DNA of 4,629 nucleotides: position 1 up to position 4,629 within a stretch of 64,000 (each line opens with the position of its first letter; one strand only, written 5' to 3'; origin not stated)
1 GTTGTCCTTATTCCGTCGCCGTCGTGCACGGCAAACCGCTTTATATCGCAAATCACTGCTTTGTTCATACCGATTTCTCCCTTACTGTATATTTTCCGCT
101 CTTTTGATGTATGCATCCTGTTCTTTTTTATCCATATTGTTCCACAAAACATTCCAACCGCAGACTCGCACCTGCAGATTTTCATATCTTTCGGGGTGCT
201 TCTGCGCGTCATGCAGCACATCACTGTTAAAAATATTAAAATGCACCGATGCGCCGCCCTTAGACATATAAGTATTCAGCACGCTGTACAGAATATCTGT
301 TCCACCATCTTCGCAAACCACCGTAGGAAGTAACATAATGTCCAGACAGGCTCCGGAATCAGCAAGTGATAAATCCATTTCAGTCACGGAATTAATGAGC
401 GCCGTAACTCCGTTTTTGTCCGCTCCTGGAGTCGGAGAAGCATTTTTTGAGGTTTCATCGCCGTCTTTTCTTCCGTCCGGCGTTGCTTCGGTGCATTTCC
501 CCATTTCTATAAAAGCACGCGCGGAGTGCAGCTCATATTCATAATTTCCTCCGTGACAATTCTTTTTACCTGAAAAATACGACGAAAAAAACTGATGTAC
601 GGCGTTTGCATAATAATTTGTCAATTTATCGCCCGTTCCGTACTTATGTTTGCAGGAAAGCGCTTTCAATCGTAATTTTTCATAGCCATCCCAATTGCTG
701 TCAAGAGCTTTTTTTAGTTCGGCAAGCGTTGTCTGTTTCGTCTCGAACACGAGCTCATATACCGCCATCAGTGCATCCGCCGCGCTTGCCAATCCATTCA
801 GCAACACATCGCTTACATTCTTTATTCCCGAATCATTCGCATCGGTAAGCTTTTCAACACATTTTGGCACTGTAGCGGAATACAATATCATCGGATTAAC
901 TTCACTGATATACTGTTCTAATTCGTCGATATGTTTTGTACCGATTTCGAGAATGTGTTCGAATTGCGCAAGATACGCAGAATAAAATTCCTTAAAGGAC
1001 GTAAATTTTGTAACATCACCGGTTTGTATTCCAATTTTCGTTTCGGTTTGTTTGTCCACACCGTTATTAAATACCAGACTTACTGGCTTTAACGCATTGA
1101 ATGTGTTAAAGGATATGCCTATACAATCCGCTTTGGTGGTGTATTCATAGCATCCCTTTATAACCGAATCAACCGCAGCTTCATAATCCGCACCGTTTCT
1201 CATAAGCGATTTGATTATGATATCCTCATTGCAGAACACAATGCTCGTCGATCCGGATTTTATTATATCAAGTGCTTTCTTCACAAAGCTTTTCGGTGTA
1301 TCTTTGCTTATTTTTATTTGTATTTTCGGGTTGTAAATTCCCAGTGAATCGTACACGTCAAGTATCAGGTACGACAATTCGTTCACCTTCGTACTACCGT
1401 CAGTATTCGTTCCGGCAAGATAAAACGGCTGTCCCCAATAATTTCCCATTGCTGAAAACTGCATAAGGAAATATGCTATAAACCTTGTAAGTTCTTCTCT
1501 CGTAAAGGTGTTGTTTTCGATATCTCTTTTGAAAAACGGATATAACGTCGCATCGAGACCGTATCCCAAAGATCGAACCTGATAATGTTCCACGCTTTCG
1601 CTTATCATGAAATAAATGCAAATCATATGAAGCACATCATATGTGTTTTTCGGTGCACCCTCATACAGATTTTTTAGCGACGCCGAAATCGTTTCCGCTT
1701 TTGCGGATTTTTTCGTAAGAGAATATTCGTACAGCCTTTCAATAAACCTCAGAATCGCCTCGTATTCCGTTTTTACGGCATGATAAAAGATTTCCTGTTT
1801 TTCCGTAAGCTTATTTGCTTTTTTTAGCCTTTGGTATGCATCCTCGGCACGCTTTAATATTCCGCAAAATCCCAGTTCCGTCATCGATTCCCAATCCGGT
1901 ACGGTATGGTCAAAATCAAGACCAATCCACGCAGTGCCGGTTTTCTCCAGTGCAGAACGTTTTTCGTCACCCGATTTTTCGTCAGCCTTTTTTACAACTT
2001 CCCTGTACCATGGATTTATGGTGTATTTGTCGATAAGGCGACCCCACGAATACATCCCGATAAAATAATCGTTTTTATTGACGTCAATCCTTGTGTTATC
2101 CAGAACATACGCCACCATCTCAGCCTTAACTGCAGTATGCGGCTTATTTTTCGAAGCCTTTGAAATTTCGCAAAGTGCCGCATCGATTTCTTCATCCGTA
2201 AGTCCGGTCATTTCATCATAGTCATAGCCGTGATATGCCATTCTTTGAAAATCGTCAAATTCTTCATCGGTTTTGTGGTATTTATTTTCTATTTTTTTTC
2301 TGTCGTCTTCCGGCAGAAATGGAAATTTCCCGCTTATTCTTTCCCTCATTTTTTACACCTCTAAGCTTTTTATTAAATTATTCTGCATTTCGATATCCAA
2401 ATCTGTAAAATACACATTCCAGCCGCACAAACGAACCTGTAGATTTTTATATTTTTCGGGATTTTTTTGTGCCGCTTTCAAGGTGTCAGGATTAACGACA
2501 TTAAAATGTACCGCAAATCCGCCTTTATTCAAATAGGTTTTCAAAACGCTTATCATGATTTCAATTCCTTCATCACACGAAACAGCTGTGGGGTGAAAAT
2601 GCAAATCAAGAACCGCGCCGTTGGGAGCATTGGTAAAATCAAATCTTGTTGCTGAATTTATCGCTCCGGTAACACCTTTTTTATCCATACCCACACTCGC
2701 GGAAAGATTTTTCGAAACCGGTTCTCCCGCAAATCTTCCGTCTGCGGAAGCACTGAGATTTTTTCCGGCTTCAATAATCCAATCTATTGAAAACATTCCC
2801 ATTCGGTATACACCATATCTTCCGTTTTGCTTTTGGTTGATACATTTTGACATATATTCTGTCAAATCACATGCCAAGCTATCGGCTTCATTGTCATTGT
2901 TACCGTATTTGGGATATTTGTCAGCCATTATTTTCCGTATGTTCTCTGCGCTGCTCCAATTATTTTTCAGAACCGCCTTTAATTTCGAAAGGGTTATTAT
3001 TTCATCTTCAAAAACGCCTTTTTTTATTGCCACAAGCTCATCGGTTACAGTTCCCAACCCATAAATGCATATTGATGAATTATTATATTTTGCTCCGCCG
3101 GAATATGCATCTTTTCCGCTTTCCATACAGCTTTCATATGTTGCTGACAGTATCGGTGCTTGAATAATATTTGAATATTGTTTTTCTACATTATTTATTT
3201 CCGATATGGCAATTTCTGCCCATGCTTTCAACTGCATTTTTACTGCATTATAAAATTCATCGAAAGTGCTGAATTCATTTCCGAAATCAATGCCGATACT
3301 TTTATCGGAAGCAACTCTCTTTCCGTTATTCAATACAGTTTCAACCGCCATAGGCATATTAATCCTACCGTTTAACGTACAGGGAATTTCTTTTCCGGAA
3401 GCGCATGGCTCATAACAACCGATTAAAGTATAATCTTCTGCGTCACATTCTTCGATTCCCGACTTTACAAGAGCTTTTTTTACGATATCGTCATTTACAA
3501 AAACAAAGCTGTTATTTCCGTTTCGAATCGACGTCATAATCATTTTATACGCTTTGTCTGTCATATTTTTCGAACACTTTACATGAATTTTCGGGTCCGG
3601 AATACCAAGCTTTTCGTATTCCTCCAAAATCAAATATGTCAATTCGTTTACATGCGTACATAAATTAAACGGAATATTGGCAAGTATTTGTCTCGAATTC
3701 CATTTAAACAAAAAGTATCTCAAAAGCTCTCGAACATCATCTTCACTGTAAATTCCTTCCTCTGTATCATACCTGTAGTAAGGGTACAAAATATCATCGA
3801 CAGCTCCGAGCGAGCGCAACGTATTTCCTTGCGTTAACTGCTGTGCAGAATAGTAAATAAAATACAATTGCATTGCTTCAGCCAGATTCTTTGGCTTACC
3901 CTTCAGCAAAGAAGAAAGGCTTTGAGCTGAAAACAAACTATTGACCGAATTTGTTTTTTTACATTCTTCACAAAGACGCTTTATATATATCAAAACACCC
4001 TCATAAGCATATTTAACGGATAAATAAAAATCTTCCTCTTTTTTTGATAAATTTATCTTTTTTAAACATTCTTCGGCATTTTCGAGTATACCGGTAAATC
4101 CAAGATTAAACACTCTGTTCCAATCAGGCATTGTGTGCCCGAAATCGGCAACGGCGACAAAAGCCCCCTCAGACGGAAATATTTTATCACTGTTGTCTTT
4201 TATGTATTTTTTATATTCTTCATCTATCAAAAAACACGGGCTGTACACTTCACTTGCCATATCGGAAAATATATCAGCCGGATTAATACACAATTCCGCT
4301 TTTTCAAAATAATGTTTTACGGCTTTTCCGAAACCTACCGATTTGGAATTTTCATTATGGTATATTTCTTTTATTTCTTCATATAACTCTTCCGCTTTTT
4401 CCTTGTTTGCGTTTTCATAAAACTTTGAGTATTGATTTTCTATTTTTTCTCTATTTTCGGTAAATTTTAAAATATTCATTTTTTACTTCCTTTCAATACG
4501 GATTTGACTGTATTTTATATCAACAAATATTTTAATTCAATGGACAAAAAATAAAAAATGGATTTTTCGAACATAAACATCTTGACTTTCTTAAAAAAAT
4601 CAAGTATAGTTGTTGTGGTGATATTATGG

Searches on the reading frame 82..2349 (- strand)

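Call 18: search_protein_families(library=pfam, proteins=[window:82-2349:-], max_evalue=0.01)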
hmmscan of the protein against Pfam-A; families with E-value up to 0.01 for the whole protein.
window:82-2349:- (755 aa): 2 families
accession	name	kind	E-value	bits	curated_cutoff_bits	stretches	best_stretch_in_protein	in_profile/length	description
PF02901.20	PFL-like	-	4.1e-89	300.4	24.3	1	147-611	158-641/647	Pyruvate formate lyase-like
PF01228.26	Gly_radical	-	4.4e-21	75.9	22.2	1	634-735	2-104/106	Glycine radical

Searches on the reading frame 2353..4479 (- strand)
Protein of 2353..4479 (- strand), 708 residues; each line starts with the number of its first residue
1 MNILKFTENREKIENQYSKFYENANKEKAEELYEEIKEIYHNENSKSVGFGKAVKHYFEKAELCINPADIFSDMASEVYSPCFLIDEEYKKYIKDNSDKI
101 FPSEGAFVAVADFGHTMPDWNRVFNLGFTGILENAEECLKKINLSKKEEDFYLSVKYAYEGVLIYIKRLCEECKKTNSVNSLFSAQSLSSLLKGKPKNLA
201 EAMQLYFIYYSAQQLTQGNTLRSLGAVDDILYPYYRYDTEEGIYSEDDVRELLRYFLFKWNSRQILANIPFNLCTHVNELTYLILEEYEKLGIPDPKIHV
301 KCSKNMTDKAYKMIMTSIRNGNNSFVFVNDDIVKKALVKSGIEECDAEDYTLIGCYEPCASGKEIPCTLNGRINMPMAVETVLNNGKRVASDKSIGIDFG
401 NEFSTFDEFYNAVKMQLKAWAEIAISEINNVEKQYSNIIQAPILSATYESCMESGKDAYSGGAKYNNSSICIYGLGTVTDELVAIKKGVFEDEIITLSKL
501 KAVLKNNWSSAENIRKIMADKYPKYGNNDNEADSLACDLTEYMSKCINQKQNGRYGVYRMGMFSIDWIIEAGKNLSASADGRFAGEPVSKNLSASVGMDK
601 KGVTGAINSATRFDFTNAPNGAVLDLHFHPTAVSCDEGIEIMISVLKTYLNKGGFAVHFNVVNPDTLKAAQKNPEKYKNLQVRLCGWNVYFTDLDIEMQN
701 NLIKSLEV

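Call 18: search_protein_families(library=pfam, proteins=[window:2353-4479:-], max_evalue=0.01)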
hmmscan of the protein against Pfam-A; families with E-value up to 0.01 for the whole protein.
window:2353-4479:- (708 aa): 3 families
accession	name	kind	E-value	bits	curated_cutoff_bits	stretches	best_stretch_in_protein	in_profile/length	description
PF02901.20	PFL-like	-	9.9e-102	342.1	24.3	1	109-566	153-641/647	Pyruvate formate lyase-like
PF01228.26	Gly_radical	-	9e-23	81.3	22.2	1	589-692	2-106/106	Glycine radical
PF11230.13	YjjI-like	-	0.00035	19.5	23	1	195-358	70-217/485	Glycyl radical enzyme YjjI-like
